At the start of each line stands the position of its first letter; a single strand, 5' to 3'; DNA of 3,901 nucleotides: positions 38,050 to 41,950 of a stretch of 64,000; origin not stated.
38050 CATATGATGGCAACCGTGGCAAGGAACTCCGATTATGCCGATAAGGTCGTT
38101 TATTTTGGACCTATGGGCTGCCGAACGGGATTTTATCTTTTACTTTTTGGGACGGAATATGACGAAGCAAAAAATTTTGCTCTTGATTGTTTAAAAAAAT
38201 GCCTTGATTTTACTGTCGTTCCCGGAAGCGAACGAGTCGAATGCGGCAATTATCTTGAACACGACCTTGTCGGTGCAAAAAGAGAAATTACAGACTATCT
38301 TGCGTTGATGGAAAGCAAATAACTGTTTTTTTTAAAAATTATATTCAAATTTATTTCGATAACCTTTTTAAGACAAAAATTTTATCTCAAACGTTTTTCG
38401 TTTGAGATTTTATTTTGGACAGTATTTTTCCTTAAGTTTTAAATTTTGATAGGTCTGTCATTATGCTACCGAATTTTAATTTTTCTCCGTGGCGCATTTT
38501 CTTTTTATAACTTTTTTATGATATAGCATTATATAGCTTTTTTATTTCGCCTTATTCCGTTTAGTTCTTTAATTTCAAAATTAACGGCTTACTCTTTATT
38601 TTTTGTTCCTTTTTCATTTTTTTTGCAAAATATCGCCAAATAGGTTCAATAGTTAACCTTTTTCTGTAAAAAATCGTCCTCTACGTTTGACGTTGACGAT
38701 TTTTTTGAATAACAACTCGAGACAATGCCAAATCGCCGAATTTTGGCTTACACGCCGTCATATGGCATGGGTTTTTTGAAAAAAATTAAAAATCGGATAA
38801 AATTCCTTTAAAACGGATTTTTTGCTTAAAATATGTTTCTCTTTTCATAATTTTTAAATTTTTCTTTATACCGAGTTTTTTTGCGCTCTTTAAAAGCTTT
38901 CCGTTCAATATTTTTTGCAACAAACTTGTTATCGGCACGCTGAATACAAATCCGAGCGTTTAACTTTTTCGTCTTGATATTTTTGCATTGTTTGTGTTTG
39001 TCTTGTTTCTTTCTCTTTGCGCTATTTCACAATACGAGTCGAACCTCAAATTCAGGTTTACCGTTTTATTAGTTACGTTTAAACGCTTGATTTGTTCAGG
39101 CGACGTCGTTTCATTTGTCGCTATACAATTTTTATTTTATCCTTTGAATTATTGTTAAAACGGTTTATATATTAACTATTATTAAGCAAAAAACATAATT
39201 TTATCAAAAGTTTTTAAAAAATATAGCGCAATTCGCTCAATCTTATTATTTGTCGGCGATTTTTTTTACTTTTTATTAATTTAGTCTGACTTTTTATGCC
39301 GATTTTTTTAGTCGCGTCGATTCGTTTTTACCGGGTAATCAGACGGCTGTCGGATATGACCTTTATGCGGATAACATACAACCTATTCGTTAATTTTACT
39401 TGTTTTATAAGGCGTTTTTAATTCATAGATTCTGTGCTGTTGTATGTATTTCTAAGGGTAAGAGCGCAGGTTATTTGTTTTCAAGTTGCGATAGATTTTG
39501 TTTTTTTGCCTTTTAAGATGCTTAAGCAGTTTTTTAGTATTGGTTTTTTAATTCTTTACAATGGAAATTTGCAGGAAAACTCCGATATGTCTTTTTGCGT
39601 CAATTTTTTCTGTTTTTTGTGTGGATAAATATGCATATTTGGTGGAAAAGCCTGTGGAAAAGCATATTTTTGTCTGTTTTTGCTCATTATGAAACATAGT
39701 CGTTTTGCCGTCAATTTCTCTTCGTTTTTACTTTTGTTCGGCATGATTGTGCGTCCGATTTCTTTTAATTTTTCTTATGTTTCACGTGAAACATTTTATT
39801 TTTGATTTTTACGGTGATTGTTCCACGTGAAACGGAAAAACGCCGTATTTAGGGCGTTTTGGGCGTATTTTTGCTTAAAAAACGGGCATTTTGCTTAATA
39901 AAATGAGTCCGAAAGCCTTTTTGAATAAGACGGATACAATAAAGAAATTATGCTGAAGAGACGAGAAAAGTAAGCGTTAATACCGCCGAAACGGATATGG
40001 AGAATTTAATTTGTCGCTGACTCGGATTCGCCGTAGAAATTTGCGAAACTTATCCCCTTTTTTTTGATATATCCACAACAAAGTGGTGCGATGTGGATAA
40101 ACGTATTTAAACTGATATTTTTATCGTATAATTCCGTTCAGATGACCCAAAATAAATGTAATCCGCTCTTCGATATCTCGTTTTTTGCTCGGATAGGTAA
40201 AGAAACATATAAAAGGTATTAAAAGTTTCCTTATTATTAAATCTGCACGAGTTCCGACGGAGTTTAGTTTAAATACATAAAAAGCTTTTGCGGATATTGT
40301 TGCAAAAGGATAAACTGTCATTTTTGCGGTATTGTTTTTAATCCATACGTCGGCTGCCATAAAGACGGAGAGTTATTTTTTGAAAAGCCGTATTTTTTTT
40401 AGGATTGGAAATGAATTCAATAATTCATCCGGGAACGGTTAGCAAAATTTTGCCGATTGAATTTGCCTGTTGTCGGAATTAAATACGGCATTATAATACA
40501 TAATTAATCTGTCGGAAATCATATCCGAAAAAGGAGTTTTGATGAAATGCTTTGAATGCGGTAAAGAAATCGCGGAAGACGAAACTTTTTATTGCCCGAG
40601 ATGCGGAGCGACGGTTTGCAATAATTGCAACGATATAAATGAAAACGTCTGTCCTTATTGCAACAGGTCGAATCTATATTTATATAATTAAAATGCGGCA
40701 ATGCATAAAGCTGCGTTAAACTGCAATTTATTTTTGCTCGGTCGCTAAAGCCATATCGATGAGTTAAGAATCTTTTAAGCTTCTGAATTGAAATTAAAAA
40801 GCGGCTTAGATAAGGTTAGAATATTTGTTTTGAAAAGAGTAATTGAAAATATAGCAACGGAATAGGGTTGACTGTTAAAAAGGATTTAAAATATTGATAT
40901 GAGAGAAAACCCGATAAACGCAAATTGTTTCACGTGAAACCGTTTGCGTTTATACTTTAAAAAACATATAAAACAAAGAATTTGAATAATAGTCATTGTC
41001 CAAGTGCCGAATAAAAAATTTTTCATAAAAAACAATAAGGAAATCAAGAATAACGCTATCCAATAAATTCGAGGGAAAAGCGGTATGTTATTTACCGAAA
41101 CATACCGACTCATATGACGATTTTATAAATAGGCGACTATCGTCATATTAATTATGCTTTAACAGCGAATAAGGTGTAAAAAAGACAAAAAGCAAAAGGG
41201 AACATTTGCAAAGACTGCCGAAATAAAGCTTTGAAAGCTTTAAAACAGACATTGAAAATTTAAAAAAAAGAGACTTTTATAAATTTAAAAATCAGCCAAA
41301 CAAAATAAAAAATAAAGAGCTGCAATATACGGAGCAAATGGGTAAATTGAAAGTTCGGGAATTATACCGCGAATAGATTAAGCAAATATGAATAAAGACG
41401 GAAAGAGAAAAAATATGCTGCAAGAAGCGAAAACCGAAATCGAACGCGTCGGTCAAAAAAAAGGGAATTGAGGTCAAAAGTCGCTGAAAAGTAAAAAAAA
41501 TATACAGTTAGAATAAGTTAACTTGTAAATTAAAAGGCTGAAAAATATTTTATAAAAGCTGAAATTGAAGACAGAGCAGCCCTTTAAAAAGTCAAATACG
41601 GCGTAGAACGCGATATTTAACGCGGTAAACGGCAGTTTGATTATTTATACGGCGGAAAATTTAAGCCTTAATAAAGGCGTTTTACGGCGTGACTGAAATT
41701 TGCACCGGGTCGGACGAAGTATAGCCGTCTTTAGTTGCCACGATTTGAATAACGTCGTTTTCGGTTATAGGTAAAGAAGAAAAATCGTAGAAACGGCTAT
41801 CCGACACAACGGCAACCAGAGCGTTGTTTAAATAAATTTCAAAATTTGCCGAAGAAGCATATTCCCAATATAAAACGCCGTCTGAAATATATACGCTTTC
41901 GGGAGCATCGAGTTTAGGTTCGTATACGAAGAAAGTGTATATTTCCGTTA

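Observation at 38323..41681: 3.4-kb tract without credible ORFs between luxS and the surface-protein genes: candidate displaced or ancestral oriC core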

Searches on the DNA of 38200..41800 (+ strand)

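Call 10: search_rna_families(source=window, start=38200, end=41800, threshold=evalue, max_evalue=5)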
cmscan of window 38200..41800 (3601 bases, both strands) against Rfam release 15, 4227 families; matches with E-value up to 5: 4.
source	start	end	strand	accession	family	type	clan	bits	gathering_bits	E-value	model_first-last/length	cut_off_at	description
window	39769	39842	+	RF03326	mir-312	Gene; miRNA;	-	24.3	55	0.052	1-67/67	no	mir-312 microRNA precursor family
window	39831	39900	-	RF01859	Phe_leader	Cis-reg; leader;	-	23.6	55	0.87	1-125/125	no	Phenylalanine leader peptide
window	38721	38826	+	RF01859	Phe_leader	Cis-reg; leader;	-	22.2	55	1.7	1-125/125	no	Phenylalanine leader peptide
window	40864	40895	+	RF03084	DUF2815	Gene; sRNA;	-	19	41.2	4.4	1-62/62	no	DUF2815 RNA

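Call 78: search_dna_similar(query=window:38323-41681:+, collection=plasmids, mode=distant, max_rows=8)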
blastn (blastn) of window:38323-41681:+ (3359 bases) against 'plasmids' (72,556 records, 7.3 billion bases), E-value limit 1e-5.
No match.

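Call 79: search_dna_similar(query=window:38323-41681:+, collection=phages, mode=distant, max_rows=8)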
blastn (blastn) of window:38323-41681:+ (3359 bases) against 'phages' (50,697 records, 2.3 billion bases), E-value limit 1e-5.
No match.

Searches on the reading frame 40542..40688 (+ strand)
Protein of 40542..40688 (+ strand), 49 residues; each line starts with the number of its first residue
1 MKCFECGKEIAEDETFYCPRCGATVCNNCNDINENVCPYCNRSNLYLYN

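Call 72: find_homologous_proteins(query=window:40542-40688:+, max_evalue=0.001)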
Query seq(49 aa) (49 aa): 1 proteins with E <= 0.001 among 1 candidates.
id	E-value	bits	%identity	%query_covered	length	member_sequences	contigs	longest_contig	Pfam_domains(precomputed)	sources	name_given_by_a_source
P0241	5.9e-27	110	100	100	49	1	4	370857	-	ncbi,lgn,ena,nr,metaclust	ncbi:unknown [Acidaminococcus sp. CAG:917]|nr:unknown [Acidaminococcus sp. CAG:917]|metaclust:status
